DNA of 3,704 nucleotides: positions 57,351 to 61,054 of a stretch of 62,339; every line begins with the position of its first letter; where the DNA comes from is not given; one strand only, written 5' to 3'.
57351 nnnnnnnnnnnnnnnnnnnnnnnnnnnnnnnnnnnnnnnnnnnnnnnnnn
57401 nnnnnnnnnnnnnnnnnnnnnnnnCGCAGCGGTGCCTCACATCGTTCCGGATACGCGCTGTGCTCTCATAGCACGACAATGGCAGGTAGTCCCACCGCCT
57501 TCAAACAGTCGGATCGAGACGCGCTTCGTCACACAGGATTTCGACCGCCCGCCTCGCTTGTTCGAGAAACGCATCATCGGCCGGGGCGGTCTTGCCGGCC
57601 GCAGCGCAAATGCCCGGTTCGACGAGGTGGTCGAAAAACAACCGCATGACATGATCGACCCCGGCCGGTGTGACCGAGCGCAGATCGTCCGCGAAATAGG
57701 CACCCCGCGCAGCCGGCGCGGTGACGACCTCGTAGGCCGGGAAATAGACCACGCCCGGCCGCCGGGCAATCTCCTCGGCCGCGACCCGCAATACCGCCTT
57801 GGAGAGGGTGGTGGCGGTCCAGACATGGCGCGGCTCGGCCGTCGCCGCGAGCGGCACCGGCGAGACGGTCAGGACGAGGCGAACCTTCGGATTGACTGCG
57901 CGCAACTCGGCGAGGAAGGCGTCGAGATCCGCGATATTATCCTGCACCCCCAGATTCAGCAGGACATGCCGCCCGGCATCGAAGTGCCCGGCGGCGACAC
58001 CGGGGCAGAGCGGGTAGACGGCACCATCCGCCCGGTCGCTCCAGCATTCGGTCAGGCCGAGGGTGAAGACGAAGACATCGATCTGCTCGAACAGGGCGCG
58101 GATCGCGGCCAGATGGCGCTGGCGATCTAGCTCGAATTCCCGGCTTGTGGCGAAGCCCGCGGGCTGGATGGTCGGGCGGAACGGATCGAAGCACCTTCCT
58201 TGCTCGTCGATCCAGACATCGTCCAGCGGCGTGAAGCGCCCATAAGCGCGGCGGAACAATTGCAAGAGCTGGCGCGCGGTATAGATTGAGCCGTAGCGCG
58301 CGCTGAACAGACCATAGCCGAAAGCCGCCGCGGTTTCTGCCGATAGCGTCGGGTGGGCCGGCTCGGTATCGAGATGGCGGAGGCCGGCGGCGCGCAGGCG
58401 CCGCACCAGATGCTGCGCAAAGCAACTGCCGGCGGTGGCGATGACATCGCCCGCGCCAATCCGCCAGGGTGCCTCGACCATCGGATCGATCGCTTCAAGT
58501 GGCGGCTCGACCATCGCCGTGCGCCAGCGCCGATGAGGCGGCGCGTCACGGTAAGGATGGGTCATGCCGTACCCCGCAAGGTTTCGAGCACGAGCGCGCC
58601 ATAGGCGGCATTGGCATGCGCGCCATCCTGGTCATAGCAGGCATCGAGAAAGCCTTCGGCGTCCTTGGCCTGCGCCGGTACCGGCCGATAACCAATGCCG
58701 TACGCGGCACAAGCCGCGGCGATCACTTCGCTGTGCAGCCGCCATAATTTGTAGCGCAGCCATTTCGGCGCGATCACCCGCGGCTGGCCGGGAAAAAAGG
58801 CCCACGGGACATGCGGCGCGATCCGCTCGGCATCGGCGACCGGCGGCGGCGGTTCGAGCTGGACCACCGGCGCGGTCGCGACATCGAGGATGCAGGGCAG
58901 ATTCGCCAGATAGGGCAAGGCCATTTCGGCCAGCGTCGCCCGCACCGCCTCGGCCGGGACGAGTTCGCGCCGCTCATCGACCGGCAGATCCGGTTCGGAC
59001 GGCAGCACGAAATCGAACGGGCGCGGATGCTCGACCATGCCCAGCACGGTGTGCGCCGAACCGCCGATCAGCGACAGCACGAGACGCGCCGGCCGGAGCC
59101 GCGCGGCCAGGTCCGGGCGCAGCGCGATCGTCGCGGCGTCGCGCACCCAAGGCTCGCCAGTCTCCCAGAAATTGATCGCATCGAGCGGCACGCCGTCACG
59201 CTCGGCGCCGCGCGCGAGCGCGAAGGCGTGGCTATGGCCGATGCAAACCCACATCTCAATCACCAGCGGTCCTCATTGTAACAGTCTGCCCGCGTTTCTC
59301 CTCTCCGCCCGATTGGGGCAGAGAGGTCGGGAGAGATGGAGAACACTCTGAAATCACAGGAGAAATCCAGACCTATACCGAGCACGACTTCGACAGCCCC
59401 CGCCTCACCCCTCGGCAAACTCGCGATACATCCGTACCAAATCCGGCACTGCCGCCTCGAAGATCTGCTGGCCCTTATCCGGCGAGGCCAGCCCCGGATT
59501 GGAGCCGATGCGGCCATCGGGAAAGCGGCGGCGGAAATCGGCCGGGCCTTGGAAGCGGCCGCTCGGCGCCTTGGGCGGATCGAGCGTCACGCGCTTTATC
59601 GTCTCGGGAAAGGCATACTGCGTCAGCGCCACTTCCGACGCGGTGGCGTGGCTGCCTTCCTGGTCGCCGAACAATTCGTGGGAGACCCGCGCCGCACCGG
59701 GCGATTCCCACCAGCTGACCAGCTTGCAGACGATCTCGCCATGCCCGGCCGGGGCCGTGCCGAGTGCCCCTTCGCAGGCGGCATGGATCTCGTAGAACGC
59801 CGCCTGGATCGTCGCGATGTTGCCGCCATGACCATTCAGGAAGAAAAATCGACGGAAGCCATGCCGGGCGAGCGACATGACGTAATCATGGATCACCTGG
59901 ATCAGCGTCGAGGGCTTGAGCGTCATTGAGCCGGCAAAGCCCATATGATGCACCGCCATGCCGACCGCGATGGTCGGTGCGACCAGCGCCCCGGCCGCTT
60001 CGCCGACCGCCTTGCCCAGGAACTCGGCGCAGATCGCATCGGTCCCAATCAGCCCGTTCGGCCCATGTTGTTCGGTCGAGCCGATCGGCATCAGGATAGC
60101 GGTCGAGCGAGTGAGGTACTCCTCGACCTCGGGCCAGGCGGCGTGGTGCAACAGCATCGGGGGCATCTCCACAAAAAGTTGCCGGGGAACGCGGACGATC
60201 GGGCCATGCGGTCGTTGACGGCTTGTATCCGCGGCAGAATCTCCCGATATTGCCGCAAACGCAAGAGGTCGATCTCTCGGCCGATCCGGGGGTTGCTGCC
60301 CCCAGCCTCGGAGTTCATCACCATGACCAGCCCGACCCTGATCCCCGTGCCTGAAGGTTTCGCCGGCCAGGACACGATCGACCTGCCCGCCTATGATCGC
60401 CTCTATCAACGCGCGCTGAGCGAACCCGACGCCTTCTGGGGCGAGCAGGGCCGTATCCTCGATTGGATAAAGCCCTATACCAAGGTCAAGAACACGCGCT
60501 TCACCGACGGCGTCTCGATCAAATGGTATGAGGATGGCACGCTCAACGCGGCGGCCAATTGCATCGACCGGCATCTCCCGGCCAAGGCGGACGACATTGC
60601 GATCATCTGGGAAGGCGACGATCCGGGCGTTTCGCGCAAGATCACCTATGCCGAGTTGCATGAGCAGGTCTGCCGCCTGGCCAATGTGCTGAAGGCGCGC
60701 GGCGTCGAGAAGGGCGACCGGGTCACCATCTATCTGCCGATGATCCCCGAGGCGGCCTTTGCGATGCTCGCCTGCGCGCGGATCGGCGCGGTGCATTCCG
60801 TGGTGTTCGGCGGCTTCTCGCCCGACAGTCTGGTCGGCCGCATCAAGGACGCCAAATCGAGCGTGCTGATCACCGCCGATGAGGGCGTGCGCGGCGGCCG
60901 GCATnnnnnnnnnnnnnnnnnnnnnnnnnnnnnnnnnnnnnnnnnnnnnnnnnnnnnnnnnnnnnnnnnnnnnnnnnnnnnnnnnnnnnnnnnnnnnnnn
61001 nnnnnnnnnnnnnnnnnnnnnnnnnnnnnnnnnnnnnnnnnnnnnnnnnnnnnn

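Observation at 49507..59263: ~10 kb glycan-tailoring island with no polymerase, flippase, exporter or sugar-nucleotide genes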

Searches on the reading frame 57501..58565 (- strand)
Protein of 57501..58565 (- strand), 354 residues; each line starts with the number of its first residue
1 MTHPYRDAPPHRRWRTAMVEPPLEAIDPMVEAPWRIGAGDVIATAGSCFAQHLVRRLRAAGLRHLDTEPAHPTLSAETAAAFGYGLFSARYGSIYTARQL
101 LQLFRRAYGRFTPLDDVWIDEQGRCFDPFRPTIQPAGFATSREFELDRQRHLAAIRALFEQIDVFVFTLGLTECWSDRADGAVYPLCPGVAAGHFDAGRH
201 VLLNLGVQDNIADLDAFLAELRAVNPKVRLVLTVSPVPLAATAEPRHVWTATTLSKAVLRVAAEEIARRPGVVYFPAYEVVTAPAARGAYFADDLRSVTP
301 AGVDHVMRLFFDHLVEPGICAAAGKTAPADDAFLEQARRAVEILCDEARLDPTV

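Call 3: search_protein_families(library=pfam, proteins=[window:57501-58565:-], max_evalue=0.01)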
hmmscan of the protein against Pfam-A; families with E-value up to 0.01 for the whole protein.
window:57501-58565:- (354 aa): 2 families
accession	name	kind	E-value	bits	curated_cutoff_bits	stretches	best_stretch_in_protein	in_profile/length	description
PF08885.17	GSCFA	-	6.8e-49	167.2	25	1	42-310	2-237/237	GSCFA family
PF13472.12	Lipase_GDSL_2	-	6.5e-05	23.9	32.9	1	186-294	87-167/178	GDSL-like Lipase/Acylhydrolase family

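Call 4: search_protein_families(library=ncbifam, proteins=[window:57501-58565:-], max_evalue=0.01)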
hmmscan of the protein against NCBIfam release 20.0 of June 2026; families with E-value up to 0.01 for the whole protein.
window:57501-58565:- (354 aa): 0 families

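Call 10: find_encoding_contigs(protein=window:57501-58565:-, flank=10000, max_places=6)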
Protein window:57501-58565:- (354 aa): 1 contig read that carries it; 1 place shown.
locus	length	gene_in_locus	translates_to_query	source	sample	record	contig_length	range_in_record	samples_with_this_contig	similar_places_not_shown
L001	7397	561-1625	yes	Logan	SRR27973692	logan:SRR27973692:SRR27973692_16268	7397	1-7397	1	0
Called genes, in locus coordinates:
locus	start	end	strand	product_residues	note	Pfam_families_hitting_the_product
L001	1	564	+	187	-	?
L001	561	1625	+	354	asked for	PF08885:GSCFA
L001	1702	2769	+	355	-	PF05721:PhyH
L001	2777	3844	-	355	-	-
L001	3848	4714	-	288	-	PF13578:Methyltransf_24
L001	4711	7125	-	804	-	PF00535:Glycos_transf_2, PF04989:RMNT_CmcI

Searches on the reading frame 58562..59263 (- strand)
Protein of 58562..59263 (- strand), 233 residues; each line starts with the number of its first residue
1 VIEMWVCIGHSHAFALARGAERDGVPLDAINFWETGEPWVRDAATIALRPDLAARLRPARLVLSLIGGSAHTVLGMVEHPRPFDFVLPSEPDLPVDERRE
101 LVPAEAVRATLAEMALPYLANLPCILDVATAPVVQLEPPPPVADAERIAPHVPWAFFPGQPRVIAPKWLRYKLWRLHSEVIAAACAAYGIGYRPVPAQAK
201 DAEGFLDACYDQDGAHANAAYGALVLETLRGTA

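Call 3: search_protein_families(library=pfam, proteins=[window:58562-59263:-], max_evalue=0.01)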
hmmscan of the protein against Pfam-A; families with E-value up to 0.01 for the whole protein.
window:58562-59263:- (233 aa): 0 families

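Call 4: search_protein_families(library=ncbifam, proteins=[window:58562-59263:-], max_evalue=0.01)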
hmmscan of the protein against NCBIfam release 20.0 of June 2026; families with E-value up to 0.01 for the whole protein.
window:58562-59263:- (233 aa): 0 families

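Call 28: search_solved_structures(query=window:58562-59263:-, max_evalue=10)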
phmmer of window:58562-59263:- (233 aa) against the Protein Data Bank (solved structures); distinct sequences matched with E-value up to 10: 1.
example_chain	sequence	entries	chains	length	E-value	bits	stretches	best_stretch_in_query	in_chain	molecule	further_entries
8yxt_A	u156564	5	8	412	0.025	17.3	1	54-137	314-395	PtmB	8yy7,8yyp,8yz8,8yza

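Call 33: find_homologous_proteins(query=window:58562-59263:-, max_evalue=0.001)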
Query window:58562-59263:- (233 aa): 212 proteins with E <= 0.001 among 3469 candidates; the best 120 are listed.
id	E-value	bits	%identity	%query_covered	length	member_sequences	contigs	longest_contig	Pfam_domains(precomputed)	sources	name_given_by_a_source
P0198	1.4e-137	475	89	100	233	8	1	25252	-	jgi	jgi:hypothetical protein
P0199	7.2e-118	410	78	97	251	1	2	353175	-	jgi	jgi:hypothetical protein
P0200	1.4e-111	390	74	97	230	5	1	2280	-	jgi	jgi:hypothetical protein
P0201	3.6e-111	389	75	99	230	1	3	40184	-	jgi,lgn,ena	-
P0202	4.7e-111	388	75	98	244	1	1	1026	-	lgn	-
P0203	5.2e-110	385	75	98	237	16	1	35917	-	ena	-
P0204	3.4e-108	379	74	97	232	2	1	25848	-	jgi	jgi:hypothetical protein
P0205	2.4e-107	376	73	99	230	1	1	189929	-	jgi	jgi:hypothetical protein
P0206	2.1e-106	373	71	98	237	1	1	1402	-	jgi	jgi:hypothetical protein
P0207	2.7e-106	373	72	98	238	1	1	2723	-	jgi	jgi:hypothetical protein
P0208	3.3e-103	362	70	98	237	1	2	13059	-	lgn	-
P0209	3.5e-102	359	71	100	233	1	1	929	-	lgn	-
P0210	8.5e-102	358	66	100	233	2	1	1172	-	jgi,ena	jgi:hypothetical protein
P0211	7.4e-101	355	71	98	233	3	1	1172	-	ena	-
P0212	2.4e-99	350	67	100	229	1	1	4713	-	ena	-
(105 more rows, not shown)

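Call 36: search_solved_structures(query=A3, max_evalue=10)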
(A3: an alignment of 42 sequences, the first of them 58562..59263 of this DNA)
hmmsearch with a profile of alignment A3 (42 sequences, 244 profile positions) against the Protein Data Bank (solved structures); distinct sequences matched with E-value up to 10: 3.
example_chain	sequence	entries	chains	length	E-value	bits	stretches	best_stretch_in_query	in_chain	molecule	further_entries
5oqd_B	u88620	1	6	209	0.62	12.7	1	94-145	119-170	Polycomb protein Pcl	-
2row_A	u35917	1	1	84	0.8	12.4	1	136-182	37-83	Rho-associated protein kinase 2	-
2hsj_A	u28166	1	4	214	1.9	11.1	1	198-230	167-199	Putative platelet activating factor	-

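Call 51: predict_structure(alignment_id=A3)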
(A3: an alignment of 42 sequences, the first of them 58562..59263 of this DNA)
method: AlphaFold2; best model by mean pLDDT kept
length: 233 residues; sequences in the alignment: 42
mean_pLDDT: 96.0   pTM: 0.92
mean pLDDT of the five models: 96.0, 95.8, 95.6, 95.3, 95.2
residues with pLDDT >= 90: 224; 70-90: 7; 50-70: 1; < 50: 1
segments of 3 or more residues with pLDDT < 50: none
pLDDT, mean of each block of 10 residues (from residue 1): 85 96 96 94 94 97 94 96 98 98 99 97 97 97 97 95 98 99 98 98 98 96 97 80
secondary structure, 60 per line:
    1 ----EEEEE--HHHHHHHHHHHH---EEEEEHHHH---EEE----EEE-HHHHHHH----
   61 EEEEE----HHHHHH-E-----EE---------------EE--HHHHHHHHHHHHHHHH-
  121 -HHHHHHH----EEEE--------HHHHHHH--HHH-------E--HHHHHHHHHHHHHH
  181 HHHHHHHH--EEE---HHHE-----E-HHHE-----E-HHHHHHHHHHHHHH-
elements in order: E5-9 H12-23 E27-31 H32-35 E39-41 E46-48 H50-56 E61-65 H70-75 H104-119 H122-128 E133-136 H145-151 H167-188 E191-193 H219-232

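Call 63: fold_search(model_id=the predicted structure, library=pdb)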
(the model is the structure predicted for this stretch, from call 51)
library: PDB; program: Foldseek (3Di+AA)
matches with E <= 10: 1272; with E <= 0.001: 57
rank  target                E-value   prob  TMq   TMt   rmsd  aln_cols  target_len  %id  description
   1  8zbc_C                4.6e-07  1.00  0.47  0.50   7.0       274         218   14  An acyltransferase with selective perhydrolytic activity (released 2025-04-30)
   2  8zbc_B                6.4e-07  1.00  0.48  0.49   7.0       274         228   14  An acyltransferase with selective perhydrolytic activity (released 2025-04-30)
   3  8zbc_A                9.9e-07  1.00  0.48  0.49   7.0       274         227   14  An acyltransferase with selective perhydrolytic activity (released 2025-04-30)
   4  7bxc_J                5.7e-06  1.00  0.46  0.49   7.9       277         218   12  Crystal structure of Ca_00311 form II (released 2021-04-21)
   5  3dci_A                6.5e-06  1.00  0.40  0.43   9.3       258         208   15  The Structure of a putative arylesterase from Agrobacterium tumefaciens str. C58 (released 2008-09-30)
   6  3p94_C                6.9e-06  1.00  0.40  0.45   7.6       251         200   16  Crystal structure of a GDSL-like Lipase (BDI_0976) from Parabacteroides distasonis ATCC 8503 at 1.93 A resolution (released 2010-11-03)
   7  3p94_D                8.3e-06  1.00  0.40  0.45   7.6       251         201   17  Crystal structure of a GDSL-like Lipase (BDI_0976) from Parabacteroides distasonis ATCC 8503 at 1.93 A resolution (released 2010-11-03)
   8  3p94_A                1.2e-05  1.00  0.40  0.45   7.6       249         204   17  Crystal structure of a GDSL-like Lipase (BDI_0976) from Parabacteroides distasonis ATCC 8503 at 1.93 A resolution (released 2010-11-03)
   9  2q0s_A                1.6e-05  1.00  0.43  0.46   9.5       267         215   14  Structure of the Inhibitor bound form of M. Smegmatis Aryl Esterase (released 2007-12-11)
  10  4ppy_A                1.7e-05  1.00  0.44  0.48   8.4       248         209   12  Crystal structure of a putative acylhydrolase (BF3764) from Bacteroides fragilis NCTC 9343 at 2.00 A resolution (released 2014-04-02)
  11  2q0q_A                1.9e-05  1.00  0.47  0.50   7.1       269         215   12  Structure of the Native M. Smegmatis Aryl Esterase (released 2007-12-11)
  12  4hf7                  2.0e-05  1.00  0.40  0.45   9.0       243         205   15  Crystal structure of a GDSL-like lipase (BT0569) from Bacteroides thetaiotaomicron VPI-5482 at 1.77 A resolution (released 2012-10-24)
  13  9hi5_B                2.0e-05  1.00  0.38  0.41   8.9       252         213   13  Structure of scaffold FI6-focused design_02 (released 2025-12-03)
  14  5hoe_A                2.1e-05  1.00  0.45  0.48   7.4       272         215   12  Crystal structrue of Est24, a carbohydrate acetylesterase from Sinorhizobium meliloti (released 2016-04-27)
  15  7bxb_A                2.4e-05  1.00  0.46  0.48   7.9       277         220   12  Crystal structure of Ca_00311 (released 2021-04-21)
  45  6se1                  3.6e-04  1.00  0.46  0.42   9.1       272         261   11  Structure of Salmonella ser. Paratyphi A lipopolysaccharide acetyltransferase periplasmic domain (released 2020-08-26)
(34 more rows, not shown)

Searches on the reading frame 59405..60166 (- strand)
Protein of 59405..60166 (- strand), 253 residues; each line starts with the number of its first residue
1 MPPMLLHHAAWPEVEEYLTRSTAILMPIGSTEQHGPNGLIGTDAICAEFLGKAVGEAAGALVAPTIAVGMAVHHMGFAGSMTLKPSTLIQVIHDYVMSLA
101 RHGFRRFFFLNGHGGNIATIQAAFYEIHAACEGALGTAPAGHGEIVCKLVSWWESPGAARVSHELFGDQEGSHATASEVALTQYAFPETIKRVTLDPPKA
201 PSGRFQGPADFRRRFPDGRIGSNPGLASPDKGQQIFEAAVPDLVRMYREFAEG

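Call 69: find_related_loci(query=window:59405-60166:-, collection=metagenome_contigs, flank=10000)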
Query window:59405-60166:- (253 aa) in metagenome_contigs; peptide patterns used: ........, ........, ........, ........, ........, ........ (x = any residue, [..] = any of these).
92 stretches matched a pattern; 38 encode a relative of the query (tblastn E <= 1e-3); 38 distinct loci.
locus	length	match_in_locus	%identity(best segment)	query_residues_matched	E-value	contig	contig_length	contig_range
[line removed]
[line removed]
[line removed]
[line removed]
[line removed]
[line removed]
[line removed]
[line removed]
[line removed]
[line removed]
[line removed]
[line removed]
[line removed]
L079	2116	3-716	72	11-250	4e-126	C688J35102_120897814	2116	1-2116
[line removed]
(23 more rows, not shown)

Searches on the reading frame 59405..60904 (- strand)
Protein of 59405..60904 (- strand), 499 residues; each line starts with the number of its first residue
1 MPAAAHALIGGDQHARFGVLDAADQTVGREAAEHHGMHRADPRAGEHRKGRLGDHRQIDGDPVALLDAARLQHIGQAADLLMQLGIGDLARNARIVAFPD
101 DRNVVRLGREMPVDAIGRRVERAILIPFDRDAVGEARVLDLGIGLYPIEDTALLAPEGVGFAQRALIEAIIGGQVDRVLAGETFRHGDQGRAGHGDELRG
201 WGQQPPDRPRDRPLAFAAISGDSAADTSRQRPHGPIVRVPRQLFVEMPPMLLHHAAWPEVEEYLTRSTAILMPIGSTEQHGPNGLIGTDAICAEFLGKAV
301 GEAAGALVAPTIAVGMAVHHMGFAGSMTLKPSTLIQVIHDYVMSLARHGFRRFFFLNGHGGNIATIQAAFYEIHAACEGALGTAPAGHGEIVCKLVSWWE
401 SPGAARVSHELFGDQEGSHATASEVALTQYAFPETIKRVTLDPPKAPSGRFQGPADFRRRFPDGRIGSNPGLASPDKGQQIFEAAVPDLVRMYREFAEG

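Call 62: search_protein_families(library=pfam, proteins=[window:59405-60904:-], max_evalue=1)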
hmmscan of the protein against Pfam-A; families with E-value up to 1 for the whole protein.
window:59405-60904:- (499 aa): 1 family
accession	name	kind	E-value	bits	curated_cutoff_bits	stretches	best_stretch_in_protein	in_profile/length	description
PF02633.19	Creatininase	-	2.3e-63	214.3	31.3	1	254-492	2-237/238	Creatinine amidohydrolase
